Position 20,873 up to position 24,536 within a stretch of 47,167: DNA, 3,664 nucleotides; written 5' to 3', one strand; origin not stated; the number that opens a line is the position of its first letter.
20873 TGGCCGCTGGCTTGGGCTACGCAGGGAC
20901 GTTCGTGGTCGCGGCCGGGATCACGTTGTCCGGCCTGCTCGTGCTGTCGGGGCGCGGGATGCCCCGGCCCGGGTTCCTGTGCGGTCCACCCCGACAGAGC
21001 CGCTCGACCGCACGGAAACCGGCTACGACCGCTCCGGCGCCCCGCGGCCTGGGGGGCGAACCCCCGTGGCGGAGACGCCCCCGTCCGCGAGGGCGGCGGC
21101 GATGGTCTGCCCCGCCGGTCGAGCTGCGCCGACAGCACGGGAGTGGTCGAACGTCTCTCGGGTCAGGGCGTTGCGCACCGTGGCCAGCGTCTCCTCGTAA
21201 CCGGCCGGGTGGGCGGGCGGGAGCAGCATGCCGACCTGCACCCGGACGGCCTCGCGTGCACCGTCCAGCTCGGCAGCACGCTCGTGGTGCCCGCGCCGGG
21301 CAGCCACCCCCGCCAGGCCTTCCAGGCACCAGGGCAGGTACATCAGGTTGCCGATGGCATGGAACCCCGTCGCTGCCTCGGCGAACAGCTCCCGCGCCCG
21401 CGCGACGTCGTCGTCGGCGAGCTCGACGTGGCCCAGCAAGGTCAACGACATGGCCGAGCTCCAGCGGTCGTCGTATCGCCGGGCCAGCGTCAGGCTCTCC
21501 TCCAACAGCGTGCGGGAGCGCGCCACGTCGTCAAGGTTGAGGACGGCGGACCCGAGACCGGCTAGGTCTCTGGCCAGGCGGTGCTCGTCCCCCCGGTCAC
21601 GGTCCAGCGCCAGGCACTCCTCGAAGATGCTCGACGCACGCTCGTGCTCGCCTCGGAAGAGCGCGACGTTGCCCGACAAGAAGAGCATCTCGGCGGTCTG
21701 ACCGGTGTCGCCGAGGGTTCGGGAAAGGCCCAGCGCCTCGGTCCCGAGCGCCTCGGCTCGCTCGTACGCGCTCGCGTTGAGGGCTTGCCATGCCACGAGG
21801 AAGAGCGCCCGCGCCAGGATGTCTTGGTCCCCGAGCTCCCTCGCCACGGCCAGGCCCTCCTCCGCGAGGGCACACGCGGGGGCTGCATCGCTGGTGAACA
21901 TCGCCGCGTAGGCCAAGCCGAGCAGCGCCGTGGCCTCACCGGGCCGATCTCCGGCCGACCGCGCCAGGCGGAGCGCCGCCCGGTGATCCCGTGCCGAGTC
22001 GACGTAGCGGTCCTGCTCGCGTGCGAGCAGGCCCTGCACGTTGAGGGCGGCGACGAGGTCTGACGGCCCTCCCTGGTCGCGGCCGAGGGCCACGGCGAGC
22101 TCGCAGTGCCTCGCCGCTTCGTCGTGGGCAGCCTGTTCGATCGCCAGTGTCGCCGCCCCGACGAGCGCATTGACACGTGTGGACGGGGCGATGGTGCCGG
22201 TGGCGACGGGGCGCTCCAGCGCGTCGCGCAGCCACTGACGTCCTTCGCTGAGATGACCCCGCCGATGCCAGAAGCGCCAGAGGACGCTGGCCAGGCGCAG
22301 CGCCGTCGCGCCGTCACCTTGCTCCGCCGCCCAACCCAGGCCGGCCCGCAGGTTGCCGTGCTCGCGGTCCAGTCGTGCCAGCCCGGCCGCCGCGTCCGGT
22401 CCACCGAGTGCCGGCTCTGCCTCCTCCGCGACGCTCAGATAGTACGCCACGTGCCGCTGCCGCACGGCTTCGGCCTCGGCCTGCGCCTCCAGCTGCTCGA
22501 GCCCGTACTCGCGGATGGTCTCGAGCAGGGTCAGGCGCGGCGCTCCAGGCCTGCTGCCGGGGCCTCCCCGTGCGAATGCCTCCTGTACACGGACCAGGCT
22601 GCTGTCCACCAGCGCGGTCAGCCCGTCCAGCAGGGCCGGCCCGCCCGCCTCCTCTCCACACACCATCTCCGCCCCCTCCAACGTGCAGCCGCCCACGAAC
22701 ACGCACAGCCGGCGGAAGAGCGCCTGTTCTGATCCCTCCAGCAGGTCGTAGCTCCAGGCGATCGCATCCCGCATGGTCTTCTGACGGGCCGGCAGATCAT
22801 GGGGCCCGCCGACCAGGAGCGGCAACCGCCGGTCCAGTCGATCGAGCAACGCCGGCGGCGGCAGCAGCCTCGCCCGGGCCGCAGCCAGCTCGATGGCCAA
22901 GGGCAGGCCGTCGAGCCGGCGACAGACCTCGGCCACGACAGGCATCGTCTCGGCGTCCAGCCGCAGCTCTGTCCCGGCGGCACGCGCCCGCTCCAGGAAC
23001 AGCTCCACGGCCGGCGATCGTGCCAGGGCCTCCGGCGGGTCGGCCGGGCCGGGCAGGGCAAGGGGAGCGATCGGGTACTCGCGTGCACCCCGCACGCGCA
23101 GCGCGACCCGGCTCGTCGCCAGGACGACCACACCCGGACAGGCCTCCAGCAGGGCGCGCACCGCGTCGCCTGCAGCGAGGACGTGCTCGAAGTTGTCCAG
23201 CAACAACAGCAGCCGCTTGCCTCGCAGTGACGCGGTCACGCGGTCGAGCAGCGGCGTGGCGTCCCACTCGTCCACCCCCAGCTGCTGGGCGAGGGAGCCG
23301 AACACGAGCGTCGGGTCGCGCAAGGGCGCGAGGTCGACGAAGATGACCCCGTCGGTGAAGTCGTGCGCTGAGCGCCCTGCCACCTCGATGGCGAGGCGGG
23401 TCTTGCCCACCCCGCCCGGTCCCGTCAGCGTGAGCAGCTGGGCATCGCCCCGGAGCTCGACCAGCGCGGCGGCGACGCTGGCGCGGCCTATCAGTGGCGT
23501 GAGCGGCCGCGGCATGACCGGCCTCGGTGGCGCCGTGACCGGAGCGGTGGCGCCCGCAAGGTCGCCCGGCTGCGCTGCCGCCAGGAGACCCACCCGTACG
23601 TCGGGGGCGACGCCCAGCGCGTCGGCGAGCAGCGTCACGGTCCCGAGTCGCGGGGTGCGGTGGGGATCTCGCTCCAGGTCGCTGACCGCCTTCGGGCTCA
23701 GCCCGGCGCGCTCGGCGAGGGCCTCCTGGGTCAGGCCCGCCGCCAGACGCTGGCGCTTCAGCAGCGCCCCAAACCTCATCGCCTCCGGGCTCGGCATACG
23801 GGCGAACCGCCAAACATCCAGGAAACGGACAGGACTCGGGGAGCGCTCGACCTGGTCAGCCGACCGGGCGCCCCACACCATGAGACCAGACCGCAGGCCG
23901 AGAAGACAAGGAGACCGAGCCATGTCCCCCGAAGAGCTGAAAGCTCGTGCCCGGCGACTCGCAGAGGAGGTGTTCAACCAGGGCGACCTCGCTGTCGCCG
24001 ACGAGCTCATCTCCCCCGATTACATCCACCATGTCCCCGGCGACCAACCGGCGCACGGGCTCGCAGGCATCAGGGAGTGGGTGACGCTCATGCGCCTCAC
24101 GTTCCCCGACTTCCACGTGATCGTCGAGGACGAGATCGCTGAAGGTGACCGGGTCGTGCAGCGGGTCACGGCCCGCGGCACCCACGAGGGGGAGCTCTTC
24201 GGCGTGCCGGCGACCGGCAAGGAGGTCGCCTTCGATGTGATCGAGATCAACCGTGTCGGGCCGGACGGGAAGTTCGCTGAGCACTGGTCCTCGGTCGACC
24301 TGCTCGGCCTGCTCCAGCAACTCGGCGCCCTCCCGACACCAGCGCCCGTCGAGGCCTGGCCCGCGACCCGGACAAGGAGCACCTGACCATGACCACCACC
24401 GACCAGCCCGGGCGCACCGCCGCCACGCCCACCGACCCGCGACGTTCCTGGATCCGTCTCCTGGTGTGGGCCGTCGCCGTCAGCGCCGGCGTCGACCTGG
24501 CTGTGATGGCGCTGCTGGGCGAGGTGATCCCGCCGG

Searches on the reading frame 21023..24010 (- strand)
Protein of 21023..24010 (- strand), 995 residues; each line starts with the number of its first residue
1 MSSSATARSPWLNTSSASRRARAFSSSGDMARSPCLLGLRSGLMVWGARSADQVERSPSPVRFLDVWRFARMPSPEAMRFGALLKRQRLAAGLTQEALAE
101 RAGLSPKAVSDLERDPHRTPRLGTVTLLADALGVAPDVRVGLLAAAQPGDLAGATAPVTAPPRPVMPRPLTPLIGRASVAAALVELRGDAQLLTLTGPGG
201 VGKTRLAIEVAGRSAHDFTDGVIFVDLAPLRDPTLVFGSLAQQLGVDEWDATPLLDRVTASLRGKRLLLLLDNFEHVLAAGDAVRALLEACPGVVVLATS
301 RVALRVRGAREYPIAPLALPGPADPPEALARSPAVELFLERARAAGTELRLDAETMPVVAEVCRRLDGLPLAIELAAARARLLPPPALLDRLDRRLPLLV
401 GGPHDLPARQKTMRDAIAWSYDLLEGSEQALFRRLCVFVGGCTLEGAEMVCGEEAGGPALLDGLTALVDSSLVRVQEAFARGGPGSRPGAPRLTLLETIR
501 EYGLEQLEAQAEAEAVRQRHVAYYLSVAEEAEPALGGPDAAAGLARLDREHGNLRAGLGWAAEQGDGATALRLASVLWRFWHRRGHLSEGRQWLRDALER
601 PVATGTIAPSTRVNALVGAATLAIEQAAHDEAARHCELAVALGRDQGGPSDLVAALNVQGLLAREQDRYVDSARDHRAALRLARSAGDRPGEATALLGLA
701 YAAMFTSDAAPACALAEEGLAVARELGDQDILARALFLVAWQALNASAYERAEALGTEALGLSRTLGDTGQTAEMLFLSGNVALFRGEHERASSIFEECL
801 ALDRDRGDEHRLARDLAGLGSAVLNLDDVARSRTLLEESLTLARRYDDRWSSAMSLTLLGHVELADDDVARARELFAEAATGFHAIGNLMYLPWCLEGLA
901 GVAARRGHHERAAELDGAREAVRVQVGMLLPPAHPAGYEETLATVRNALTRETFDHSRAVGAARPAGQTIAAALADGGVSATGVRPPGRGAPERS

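Call 3: search_protein_families(library=pfam, proteins=[window:21023-24010:-], max_evalue=0.1)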
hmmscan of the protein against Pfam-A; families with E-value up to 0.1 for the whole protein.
window:21023-24010:- (995 aa): 16 families
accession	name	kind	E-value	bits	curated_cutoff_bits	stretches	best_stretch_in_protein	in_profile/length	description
PF01381.28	HTH_3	-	1.1e-13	51.4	23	1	84-137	1-53/55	Helix-turn-helix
PF13560.12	HTH_31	-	1.8e-12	47.8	27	1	79-139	1-61/64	Helix-turn-helix domain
PF13424.12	TPR_12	-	2.4e-12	47.3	30.1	6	772-844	2-76/77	Tetratricopeptide repeat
PF13401.12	AAA_22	-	4.4e-09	37.2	27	1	189-287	4-104/130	AAA domain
PF00931.28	NB-ARC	-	6.3e-07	29.3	23.5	1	179-273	8-108/248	NB-ARC domain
PF13443.12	HTH_26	-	0.00024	21.7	22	1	90-136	8-54/63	Cro/C1-type HTH DNA-binding domain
PF13181.12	TPR_8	-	0.0054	17.2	25.7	0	773-805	1-33/34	Tetratricopeptide repeat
PF05729.18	NACHT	-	0.0062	16.8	26.7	1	193-301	3-129/167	NACHT domain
PF13413.12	HTH_25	-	0.0063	16.7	24.6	1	83-116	1-39/62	Helix-turn-helix domain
PF23300.3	HEAT_Nup120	-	0.026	14.8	29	0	771-798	24-51/170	Nucleoporin Nup120, HEAT repeats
PF12862.13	ANAPC5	-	0.03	14.8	23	0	694-739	39-84/91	Anaphase-promoting complex subunit 5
PF13412.12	HTH_24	-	0.045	13.8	21.9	0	91-110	16-35/48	Winged helix-turn-helix DNA-binding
PF12802.13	MarR_2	-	0.052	14.2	27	0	637-668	25-56/61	MarR family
PF12844.13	HTH_19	-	0.061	13.7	30.2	0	81-134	1-53/64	Helix-turn-helix domain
PF13173.12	AAA_14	-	0.072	13.5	27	0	191-300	3-98/129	AAA domain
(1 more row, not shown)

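Call 65: search_protein_families(library=pfam, proteins=[window:21023-23797:-], max_evalue=0.001)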
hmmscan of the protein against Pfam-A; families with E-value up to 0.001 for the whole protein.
window:21023-23797:- (924 aa): 6 families
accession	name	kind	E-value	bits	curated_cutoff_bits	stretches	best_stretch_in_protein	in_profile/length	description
PF01381.28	HTH_3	-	9.8e-14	51.6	23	1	13-66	1-53/55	Helix-turn-helix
PF13560.12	HTH_31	-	1.7e-12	47.9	27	1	8-68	1-61/64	Helix-turn-helix domain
PF13424.12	TPR_12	-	1.9e-12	47.6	30.1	3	701-773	2-76/77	Tetratricopeptide repeat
PF13401.12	AAA_22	-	3.8e-09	37.4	27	1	118-216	4-104/130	AAA domain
PF00931.28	NB-ARC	-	5.4e-07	29.6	23.5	1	108-202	8-108/248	NB-ARC domain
PF13443.12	HTH_26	-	0.00022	21.9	22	1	19-65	8-54/63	Cro/C1-type HTH DNA-binding domain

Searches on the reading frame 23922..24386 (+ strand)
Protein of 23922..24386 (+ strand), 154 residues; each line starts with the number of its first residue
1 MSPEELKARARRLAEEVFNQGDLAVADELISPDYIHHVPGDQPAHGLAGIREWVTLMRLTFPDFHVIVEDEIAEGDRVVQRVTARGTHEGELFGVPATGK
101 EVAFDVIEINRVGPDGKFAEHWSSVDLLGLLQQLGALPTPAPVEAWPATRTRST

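Call 3: search_protein_families(library=pfam, proteins=[window:23922-24386:+], max_evalue=0.1)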
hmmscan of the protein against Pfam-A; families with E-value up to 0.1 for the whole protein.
window:23922-24386:+ (154 aa): 3 families
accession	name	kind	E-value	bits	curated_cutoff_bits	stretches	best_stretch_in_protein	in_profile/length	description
PF07366.18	SnoaL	-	7.6e-38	129.6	28.4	1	9-134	2-126/126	SnoaL-like polyketide cyclase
PF12680.13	SnoaL_2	-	3.3e-22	79.5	27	1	11-121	2-102/102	SnoaL-like domain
PF14534.12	DUF4440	-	0.0037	18.1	25.2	1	11-91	6-84/107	Domain of unknown function (DUF4440)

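Call 6: search_protein_families(library=ncbifam, proteins=[window:23922-24386:+], max_evalue=0.1)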
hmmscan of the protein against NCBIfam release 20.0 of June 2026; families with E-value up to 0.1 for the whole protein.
window:23922-24386:+ (154 aa): 2 families
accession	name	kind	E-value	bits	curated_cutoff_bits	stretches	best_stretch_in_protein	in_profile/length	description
TIGR02096.1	TIGR02096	subfamily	5.4e-12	46.2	97.1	1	16-135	9-129/129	ketosteroid isomerase-related protein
NF033407.1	SnoaL_meth_ester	subfamily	6.9e-11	42.1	200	1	11-140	9-137/144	SnoaL/DnrD family polyketide biosynthesis methyl ester cyclase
